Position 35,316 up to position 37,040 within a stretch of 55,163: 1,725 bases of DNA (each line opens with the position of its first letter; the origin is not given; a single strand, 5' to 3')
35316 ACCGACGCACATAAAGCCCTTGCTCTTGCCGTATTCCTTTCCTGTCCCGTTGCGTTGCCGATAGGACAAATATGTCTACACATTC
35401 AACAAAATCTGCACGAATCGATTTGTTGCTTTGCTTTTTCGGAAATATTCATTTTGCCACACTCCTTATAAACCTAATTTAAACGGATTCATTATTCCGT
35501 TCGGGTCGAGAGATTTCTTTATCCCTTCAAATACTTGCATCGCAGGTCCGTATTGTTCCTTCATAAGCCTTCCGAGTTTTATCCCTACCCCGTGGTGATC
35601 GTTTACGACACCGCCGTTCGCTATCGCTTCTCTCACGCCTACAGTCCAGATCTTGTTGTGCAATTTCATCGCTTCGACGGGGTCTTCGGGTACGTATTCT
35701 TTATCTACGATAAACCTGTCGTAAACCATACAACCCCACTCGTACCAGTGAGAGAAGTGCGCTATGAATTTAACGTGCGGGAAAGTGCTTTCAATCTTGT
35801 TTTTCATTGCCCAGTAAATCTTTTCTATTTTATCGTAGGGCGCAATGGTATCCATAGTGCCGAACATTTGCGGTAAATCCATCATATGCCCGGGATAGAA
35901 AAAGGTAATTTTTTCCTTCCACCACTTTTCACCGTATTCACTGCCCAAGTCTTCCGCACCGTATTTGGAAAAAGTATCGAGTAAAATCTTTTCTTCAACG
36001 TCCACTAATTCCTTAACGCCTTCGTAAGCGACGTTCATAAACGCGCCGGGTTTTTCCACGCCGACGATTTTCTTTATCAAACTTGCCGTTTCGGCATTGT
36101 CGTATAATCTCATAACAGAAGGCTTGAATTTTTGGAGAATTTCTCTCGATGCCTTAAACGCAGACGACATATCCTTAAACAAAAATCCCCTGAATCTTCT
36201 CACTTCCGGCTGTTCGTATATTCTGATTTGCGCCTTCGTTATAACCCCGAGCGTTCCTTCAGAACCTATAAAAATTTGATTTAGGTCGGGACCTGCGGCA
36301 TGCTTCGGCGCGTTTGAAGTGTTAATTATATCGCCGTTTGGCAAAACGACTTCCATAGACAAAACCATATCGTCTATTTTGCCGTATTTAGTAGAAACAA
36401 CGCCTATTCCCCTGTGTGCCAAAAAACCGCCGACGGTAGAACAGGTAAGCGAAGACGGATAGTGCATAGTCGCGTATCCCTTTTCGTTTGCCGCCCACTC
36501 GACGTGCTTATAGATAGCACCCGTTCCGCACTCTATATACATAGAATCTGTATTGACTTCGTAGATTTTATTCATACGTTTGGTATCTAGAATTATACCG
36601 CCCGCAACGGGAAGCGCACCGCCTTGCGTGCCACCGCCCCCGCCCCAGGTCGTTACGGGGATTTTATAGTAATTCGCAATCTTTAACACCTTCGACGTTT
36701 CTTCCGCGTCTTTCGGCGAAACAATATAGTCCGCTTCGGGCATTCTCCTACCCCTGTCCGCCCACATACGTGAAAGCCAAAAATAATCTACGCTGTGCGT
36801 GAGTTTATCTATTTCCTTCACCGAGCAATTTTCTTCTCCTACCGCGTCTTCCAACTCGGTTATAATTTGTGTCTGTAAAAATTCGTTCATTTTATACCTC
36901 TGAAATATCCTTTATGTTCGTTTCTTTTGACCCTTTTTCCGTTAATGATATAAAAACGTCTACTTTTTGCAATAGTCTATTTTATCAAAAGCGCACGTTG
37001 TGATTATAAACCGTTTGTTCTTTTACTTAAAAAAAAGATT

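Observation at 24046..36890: Twelve-gene catabolic block joins amino-sugar, IolB/PfkB/aldolase, FGGY-kinase and Etf-coupled FAD/Fe-S dehydrogenase modules in a combination matching no pathway I know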

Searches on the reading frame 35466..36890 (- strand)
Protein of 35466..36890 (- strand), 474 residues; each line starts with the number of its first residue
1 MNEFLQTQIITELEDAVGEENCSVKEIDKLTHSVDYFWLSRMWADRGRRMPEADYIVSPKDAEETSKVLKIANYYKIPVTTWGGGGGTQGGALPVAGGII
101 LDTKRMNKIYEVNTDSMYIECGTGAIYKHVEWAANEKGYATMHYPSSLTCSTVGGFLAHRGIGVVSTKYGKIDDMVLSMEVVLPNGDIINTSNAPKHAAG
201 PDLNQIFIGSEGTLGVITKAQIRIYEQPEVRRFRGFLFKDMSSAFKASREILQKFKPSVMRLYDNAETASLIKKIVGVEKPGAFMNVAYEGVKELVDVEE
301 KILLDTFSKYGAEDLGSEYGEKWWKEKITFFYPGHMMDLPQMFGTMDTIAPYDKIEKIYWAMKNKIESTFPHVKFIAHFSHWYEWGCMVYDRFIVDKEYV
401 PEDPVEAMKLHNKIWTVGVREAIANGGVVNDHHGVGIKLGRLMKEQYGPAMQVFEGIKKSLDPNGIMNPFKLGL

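Call 7: search_protein_families(library=pfam, proteins=[window:35469-36890:-], max_evalue=0.01)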
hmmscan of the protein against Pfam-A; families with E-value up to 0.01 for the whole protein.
window:35469-36890:- (474 aa): 2 families
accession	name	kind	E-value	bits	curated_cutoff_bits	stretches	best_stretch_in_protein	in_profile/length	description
PF01565.28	FAD_binding_4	-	8.2e-36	123.2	26.4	1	54-192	2-139/139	FAD binding domain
PF02913.24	FAD-oxidase_C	-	2.6e-23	83.5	21.2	1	228-471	2-247/248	FAD linked oxidases, C-terminal domain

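Call 9: search_protein_families(library=ncbifam, proteins=[window:35469-36890:-], max_evalue=0.001)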
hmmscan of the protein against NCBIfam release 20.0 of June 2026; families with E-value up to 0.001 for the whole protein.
window:35469-36890:- (474 aa): 12 families
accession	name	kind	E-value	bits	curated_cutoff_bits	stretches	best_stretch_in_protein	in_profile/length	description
TIGR00387.1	glcD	equivalog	4.5e-59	200.4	567.9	1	56-471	1-413/413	glycolate oxidase subunit GlcD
NF008408.0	PRK11230.1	equivalog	1.3e-31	109.6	897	1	56-471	59-470/499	glycolate oxidase subunit GlcD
NF049975.1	2HglutDHaseYdiJ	equivalog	1.9e-23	82.3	1350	2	56-196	55-197/1018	D-2-hydroxyglutarate dehydrogenase YdiJ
NF008439.0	PRK11282.1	equivalog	6.2e-12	45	284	1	69-232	15-178/358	glycolate oxidase subunit GlcE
NF041227.1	BagG_FevA2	exception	7.9e-11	41.2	850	1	54-240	47-221/455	bagremycin/ferroverdin biosynthesis FAD-dependent oxygenase BagG/FevA2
NF041226.1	BagK_FevA1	equivalog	1.6e-10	40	800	1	56-228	44-207/453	bagremycin/ferroverdin biosynthesis FAD-dependent oxygenase BagK/FevA1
TIGR01678.1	FAD_lactone_ox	subfamily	5.2e-10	38.8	396.8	1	56-229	18-183/438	sugar 1,4-lactone oxidase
NF053785.1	DcplphribOxDprE1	equivalog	1.5e-07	31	500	1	47-225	9-181/449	decaprenylphosphoryl-beta-D-ribose oxidase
TIGR01676.1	GLDHase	equivalog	7.8e-07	28.3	458.25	1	57-232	66-233/541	L-galactonolactone dehydrogenase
NF010480.0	PRK13905.1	equivalog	2.4e-06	26.6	259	1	52-193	33-166/303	UDP-N-acetylmuramate dehydrogenase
TIGR01679.1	bact_FAD_ox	subfamily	4e-06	26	292.25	1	47-232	6-180/419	FAD-linked oxidoreductase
TIGR01677.1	pln_FAD_oxido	subfamily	5.9e-06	25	383.1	1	54-242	45-227/560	FAD-dependent oxidoreductase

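Call 20: search_solved_structures(query=window:35469-36890:-, max_evalue=1e-10)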
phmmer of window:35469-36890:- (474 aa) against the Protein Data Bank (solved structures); distinct sequences matched with E-value up to 1e-10: 37.
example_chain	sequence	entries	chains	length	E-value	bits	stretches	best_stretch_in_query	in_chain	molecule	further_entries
2uuu_A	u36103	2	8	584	2.9e-43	151.4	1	47-472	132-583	ALKYLDIHYDROXYACETONEPHOSPHATE SYNTHASE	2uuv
4bby_A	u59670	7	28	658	1.5e-41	145.8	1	54-467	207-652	ALKYLDIHYDROXYACETONEPHOSPHATE SYNTHASE, PEROXISOMAL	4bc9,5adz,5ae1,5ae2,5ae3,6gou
4bca_A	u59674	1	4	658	5.1e-41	144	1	54-467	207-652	ALKYLDIHYDROXYACETONEPHOSPHATE SYNTHASE, PEROXISOMAL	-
4bc7_A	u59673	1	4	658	7.1e-41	143.5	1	54-467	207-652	ALKYLDIHYDROXYACETONEPHOSPHATE SYNTHASE, PEROXISOMAL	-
8jdb_A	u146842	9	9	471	7.9e-35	123.6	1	49-471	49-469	Probable D-lactate dehydrogenase, mitochondrial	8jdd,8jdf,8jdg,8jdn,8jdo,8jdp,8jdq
8jdc_A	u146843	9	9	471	1.2e-34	123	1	49-471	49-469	Probable D-lactate dehydrogenase, mitochondrial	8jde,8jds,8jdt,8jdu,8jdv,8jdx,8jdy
3pm9_A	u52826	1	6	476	1e-31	113.3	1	53-230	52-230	Putative oxidoreductase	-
7qh2_C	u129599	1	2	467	3.5e-29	104.9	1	55-471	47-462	Lactate dehydrogenase (NAD(+),ferredoxin) subunit LctD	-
6lpn_A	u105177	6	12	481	3.9e-28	101.5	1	56-229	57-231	D-2-hydroxyglutarate dehydrogenase, mitochondrial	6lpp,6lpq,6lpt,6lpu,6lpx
9qgz_A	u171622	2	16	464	4.4e-28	101.3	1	55-472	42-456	Glycolate oxidase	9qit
8s7r_A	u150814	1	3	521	4.8e-20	74.8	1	50-238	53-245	Oxidoreductase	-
8s7t_A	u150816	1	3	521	4.9e-20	74.8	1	50-238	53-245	Oxidoreductase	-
8s7s_A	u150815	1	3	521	6.9e-20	74.3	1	50-238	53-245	Oxidoreductase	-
8s7n_A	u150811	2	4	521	7.9e-20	74.1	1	50-238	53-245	Oxidoreductase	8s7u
8s7p_A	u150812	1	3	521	8.8e-20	73.9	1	50-238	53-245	Oxidoreductase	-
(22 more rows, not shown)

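Call 38: find_encoding_contigs(protein=window:35466-36890:-, flank=6000, max_places=8)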
Protein window:35466-36890:- (474 aa): no gene with exactly this product is on record in the collection.

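Call 58: search_solved_structures(query=window:35469-36890:-, max_evalue=1e-30, show_alignments=5)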
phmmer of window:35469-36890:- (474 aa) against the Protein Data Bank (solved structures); distinct sequences matched with E-value up to 1e-30: 7.
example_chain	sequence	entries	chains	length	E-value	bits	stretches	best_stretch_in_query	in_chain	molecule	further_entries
2uuu_A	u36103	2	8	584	2.9e-43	151.4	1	47-472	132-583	ALKYLDIHYDROXYACETONEPHOSPHATE SYNTHASE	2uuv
4bby_A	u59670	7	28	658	1.5e-41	145.8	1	54-467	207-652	ALKYLDIHYDROXYACETONEPHOSPHATE SYNTHASE, PEROXISOMAL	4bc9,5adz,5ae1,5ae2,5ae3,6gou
4bca_A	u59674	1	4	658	5.1e-41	144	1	54-467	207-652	ALKYLDIHYDROXYACETONEPHOSPHATE SYNTHASE, PEROXISOMAL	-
4bc7_A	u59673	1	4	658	7.1e-41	143.5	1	54-467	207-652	ALKYLDIHYDROXYACETONEPHOSPHATE SYNTHASE, PEROXISOMAL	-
8jdb_A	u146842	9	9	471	7.9e-35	123.6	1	49-471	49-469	Probable D-lactate dehydrogenase, mitochondrial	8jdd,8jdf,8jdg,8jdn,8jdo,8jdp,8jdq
8jdc_A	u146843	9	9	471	1.2e-34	123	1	49-471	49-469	Probable D-lactate dehydrogenase, mitochondrial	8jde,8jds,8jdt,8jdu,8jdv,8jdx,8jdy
3pm9_A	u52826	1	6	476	1e-31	113.3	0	53-230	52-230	Putative oxidoreductase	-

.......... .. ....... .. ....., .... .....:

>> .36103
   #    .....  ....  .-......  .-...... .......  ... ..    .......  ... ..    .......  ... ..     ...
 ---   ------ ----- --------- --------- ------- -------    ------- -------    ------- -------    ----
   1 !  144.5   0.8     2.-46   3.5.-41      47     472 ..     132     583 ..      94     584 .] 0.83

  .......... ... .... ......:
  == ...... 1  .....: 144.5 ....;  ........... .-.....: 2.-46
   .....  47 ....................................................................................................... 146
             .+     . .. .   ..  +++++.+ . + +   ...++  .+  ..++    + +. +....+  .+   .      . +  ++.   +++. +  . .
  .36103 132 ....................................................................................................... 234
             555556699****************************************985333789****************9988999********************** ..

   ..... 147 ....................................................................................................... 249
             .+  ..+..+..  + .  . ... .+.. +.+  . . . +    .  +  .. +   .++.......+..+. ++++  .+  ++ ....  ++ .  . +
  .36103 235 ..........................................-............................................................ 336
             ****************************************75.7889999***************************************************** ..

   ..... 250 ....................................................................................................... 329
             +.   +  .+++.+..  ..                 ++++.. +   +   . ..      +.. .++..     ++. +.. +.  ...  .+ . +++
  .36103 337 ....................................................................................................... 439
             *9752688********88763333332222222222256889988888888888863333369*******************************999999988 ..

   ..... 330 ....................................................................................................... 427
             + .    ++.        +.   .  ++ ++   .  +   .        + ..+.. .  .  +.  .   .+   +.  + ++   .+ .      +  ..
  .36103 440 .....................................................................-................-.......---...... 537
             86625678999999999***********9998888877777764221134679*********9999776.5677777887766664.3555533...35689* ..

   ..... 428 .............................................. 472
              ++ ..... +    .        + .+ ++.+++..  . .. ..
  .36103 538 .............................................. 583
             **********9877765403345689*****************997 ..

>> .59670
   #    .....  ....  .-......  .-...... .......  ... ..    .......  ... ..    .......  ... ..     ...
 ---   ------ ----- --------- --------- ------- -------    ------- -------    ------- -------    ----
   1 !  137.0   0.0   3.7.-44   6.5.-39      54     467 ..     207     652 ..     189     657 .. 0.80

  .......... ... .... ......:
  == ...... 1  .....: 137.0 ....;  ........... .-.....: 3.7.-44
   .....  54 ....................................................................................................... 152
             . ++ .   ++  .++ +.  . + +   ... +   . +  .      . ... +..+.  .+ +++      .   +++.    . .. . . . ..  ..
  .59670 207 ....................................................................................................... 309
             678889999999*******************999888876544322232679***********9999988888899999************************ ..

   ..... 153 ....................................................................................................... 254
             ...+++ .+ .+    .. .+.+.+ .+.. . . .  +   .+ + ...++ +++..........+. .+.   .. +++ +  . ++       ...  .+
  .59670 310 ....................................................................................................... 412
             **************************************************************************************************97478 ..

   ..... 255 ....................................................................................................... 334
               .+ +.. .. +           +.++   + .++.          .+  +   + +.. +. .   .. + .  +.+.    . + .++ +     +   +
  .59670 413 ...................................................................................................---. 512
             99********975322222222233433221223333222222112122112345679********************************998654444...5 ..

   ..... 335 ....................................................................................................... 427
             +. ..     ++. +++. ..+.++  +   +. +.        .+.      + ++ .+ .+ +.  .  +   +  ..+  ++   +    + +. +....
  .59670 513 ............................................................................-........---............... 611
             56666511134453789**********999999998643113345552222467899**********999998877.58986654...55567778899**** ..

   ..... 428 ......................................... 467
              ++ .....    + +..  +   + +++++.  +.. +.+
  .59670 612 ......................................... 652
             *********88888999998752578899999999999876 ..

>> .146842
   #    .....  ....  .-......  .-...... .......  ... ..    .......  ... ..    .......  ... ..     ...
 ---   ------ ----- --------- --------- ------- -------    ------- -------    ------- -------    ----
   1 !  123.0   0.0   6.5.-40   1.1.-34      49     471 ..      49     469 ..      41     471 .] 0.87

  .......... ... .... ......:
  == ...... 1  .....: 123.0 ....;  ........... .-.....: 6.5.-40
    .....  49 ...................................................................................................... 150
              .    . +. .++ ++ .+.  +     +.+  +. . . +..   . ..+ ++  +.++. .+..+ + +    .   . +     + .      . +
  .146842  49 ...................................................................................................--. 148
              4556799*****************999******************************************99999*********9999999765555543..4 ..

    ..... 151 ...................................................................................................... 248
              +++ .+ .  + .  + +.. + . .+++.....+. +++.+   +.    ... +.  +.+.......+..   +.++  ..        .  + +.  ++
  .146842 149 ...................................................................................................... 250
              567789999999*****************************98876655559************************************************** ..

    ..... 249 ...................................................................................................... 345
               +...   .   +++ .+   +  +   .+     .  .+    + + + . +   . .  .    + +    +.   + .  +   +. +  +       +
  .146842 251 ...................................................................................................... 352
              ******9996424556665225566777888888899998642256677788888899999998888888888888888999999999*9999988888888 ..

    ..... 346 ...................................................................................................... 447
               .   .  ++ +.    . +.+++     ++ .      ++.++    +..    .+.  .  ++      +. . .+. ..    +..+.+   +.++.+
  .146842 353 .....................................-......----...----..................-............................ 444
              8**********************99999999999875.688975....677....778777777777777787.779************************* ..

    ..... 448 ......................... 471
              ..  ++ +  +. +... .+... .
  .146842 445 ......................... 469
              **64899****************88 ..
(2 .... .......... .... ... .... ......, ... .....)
